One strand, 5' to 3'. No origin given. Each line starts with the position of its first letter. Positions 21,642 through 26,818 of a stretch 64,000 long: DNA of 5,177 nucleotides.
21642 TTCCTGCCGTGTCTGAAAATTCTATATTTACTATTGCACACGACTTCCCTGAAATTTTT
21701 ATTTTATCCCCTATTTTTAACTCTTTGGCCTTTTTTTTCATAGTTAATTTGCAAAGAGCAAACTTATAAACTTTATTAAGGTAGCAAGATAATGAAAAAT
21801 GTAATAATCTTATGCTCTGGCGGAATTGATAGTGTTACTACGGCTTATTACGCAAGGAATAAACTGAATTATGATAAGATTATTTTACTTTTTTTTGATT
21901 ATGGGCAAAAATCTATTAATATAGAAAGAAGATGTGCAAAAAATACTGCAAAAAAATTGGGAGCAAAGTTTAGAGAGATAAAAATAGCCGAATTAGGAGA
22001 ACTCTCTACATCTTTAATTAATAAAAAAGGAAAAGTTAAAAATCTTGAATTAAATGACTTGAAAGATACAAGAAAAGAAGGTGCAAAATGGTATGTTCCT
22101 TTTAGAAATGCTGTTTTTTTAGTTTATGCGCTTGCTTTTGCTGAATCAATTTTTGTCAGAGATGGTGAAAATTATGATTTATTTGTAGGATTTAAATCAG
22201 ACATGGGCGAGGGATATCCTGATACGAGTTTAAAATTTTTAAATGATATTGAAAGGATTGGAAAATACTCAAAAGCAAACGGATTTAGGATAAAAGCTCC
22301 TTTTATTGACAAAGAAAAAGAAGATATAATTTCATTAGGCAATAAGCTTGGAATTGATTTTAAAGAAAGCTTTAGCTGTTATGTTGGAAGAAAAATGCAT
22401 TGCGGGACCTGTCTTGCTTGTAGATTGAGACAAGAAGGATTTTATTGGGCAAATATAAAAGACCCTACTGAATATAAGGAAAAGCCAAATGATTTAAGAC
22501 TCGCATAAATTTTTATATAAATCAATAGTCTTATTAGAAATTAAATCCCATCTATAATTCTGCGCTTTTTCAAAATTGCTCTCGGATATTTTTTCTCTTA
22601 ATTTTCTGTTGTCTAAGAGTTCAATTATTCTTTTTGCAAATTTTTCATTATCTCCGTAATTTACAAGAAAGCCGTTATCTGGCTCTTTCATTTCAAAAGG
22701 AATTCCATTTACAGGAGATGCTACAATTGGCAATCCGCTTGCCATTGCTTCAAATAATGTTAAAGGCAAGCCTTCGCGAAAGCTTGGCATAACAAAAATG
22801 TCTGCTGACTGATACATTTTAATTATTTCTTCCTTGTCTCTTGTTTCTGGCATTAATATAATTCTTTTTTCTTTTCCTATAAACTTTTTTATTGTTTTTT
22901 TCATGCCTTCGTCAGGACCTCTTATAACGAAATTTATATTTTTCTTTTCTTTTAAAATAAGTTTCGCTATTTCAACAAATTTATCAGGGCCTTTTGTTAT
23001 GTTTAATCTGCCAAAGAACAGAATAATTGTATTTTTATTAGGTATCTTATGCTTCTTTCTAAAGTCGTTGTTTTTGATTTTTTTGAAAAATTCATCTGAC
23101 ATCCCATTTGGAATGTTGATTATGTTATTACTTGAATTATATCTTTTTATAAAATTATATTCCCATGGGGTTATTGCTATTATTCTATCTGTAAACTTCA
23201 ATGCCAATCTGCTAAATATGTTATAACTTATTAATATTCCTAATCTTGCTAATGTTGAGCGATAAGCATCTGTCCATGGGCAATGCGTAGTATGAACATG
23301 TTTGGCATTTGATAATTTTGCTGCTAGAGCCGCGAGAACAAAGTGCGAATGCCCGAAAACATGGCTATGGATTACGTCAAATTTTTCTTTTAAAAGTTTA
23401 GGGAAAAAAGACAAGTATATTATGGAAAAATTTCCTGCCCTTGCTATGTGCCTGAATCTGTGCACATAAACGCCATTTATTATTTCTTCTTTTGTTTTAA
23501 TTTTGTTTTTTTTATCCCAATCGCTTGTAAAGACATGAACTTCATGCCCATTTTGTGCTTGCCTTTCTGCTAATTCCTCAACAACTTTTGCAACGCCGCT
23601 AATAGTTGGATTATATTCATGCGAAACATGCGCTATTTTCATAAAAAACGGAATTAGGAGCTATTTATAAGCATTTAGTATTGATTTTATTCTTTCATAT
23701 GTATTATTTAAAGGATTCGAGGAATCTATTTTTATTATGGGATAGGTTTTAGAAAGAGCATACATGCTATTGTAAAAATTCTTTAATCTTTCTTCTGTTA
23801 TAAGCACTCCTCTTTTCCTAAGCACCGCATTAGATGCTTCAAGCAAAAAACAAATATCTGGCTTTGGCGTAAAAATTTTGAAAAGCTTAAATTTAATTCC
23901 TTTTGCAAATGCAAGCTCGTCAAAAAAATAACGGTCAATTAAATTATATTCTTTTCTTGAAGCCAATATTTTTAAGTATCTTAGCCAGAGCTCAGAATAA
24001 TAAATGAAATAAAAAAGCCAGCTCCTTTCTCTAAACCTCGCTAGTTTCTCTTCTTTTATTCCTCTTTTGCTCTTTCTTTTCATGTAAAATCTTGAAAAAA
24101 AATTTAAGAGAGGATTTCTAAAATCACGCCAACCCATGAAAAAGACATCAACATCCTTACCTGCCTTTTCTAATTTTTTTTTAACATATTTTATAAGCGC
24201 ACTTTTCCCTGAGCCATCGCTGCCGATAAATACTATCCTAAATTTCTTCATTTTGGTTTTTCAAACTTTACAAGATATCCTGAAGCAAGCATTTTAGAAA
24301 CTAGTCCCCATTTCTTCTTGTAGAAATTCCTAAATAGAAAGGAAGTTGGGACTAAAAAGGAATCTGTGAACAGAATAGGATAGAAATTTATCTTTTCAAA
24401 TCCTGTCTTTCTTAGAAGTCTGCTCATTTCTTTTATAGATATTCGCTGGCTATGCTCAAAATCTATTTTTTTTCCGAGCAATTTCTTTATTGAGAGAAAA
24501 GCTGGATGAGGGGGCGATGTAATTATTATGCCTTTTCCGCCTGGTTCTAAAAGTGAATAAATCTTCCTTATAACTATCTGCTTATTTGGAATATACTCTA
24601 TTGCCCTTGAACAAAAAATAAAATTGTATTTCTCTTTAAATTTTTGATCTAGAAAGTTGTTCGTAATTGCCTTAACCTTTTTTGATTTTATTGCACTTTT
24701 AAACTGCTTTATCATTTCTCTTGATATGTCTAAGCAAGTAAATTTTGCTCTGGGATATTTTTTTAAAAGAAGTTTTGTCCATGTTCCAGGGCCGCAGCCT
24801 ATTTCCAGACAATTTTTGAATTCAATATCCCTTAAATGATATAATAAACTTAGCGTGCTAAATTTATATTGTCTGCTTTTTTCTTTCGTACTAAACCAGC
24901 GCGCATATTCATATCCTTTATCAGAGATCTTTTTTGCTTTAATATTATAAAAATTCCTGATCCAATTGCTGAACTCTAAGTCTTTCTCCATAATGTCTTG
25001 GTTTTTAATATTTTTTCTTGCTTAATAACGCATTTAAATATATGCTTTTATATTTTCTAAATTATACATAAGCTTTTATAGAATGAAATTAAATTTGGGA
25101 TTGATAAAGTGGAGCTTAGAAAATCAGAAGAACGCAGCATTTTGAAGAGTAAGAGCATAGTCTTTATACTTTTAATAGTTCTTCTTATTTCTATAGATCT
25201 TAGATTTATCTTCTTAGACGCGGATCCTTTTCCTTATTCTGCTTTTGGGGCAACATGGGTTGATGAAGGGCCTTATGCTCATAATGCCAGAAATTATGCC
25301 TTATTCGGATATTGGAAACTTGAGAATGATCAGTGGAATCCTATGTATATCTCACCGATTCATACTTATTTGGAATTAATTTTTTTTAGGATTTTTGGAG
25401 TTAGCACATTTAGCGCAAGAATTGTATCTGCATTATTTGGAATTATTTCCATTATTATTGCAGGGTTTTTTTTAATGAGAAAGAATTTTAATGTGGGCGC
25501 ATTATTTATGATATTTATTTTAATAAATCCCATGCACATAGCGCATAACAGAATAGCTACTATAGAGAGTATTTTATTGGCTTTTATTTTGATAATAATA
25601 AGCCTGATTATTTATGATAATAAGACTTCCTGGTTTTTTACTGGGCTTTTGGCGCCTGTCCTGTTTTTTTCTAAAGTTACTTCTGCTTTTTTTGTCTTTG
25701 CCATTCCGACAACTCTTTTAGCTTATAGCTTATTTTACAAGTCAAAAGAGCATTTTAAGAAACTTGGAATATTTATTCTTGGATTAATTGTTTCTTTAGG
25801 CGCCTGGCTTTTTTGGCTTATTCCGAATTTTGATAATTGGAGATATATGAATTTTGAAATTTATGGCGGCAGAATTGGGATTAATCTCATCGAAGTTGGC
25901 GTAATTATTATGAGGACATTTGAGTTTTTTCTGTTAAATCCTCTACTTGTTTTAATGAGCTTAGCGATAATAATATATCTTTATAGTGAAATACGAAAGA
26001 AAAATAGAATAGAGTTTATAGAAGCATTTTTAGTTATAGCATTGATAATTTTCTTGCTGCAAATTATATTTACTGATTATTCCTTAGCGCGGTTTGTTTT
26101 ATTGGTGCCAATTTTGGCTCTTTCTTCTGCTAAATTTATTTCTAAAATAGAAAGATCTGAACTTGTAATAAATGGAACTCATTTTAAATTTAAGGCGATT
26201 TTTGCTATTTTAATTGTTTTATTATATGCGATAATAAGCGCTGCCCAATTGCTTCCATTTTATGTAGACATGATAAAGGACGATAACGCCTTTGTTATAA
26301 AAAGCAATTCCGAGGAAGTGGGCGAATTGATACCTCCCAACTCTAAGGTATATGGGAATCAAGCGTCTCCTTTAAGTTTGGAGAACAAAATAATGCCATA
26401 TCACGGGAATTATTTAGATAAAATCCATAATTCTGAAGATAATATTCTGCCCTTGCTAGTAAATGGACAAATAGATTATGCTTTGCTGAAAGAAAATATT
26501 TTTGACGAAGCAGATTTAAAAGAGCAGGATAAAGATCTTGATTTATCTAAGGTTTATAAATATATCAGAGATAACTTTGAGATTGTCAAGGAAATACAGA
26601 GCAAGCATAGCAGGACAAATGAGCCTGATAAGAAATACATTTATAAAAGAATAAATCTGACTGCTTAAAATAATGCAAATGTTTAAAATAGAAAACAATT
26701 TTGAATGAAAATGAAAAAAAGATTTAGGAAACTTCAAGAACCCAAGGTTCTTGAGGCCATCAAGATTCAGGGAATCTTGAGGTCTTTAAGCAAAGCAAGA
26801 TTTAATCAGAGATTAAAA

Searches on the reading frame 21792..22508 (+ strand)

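Call 52: search_protein_families(library=pfam, proteins=[window:21792-22508:+], max_evalue=0.0001)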
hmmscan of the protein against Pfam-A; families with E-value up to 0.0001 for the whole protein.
window:21792-22508:+ (238 aa): 2 families
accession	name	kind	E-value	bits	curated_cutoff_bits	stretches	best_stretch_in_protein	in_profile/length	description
PF06508.19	QueC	-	2.2e-48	165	22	1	4-218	2-207/210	Queuosine biosynthesis protein QueC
PF02540.23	NAD_synthase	-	3.9e-06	26.6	21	1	2-83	19-97/242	NAD synthase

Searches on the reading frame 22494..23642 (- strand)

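Call 16: search_protein_families(library=pfam, proteins=[window:22494-23642:-], max_evalue=0.001)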
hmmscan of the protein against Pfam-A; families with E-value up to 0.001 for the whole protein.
window:22494-23642:- (382 aa): 8 families
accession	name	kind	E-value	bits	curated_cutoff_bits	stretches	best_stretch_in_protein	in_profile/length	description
PF00534.26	Glycos_transf_1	-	5.7e-39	133.8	26.4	1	192-356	3-169/172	Glycosyl transferases group 1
PF13692.12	Glyco_trans_1_4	-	6.9e-31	107.8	27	1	206-345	3-142/142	Glycosyl transferases group 1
PF13439.12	Glyco_transf_4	-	3.8e-26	92.6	28.5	1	14-183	1-168/170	Glycosyltransferase Family 4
PF20706.3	GT4-conflict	-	3.1e-18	66.4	26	1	6-315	3-317/385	Family 4 Glycosyltransferase in conflict systems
PF13579.12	Glyco_trans_4_4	-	1.3e-17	65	29.7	1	15-180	1-158/158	Glycosyl transferase 4-like domain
PF13477.12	Glyco_trans_4_2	-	4.8e-08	33.7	23.4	1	24-156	16-137/139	Glycosyl transferase 4-like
PF13524.12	Glyco_trans_1_2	-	1.8e-07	31.7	25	1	231-361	10-130/144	Glycosyl transferase-like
PF08323.17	Glyco_transf_5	-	7e-07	29.6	22.7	1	2-48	1-49/239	Starch synthase catalytic domain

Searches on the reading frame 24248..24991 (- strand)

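Call 52: search_protein_families(library=pfam, proteins=[window:24248-24991:-], max_evalue=0.0001)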
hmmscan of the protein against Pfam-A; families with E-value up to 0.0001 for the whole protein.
window:24248-24991:- (247 aa): 11 families
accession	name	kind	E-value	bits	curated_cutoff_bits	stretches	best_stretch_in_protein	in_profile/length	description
PF13489.12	Methyltransf_23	-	2.3e-18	66.9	27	1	53-200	18-161/164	Methyltransferase domain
PF08242.18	Methyltransf_12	-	1.9e-17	64.2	30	1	62-153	1-97/98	Methyltransferase domain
PF13649.12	Methyltransf_25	-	2e-17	64.1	27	1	62-152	2-97/97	Methyltransferase domain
PF08241.18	Methyltransf_11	-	2.6e-15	57.3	21.2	1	62-155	1-94/95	Methyltransferase domain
PF13847.12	Methyltransf_31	-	1e-14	54.9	27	1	60-158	6-111/145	Methyltransferase domain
PF05175.20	MTS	-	3.2e-09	37.1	23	1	46-174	20-156/170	Methyltransferase small domain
PF01728.25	FtsJ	-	3.9e-07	30.6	24.1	1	50-123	15-85/181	FtsJ-like methyltransferase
PF10017.15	Methyltransf_33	-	1.3e-06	28.2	23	0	58-115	62-126/304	Histidine-specific methyltransferase, SAM-dependent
PF01209.24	Ubie_methyltran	-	6.1e-06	26.2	20.1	1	59-157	49-152/233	ubiE/COQ5 methyltransferase family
PF05401.17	NodS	-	2.2e-05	24.8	24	1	51-159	37-146/201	Nodulation protein S (NodS)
PF00398.26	RrnaAD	-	5.7e-05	22.8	24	1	59-128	32-105/263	Ribosomal RNA adenine dimethylase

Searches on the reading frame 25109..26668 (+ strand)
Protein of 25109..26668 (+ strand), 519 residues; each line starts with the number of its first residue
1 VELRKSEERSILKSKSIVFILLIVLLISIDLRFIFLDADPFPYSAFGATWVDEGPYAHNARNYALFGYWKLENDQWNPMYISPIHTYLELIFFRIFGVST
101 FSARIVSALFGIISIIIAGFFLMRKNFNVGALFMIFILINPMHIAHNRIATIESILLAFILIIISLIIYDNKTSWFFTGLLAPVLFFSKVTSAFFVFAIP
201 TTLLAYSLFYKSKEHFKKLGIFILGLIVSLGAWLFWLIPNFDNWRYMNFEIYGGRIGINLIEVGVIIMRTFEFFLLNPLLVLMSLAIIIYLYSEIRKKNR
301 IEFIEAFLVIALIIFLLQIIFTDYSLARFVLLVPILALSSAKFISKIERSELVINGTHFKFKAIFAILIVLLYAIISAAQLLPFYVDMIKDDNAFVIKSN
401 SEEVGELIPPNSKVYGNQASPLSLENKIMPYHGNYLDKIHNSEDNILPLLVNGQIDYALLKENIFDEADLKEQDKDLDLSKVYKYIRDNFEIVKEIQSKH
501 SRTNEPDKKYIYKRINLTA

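Call 16: search_protein_families(library=pfam, proteins=[window:25109-26668:+], max_evalue=0.001)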
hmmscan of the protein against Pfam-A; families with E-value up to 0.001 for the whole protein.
window:25109-26668:+ (519 aa): 1 family
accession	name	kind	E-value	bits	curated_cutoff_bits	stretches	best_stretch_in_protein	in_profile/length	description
PF13231.12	PMT_2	-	3.2e-08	34.4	26.1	1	83-229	4-155/160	Dolichyl-phosphate-mannose-protein mannosyltransferase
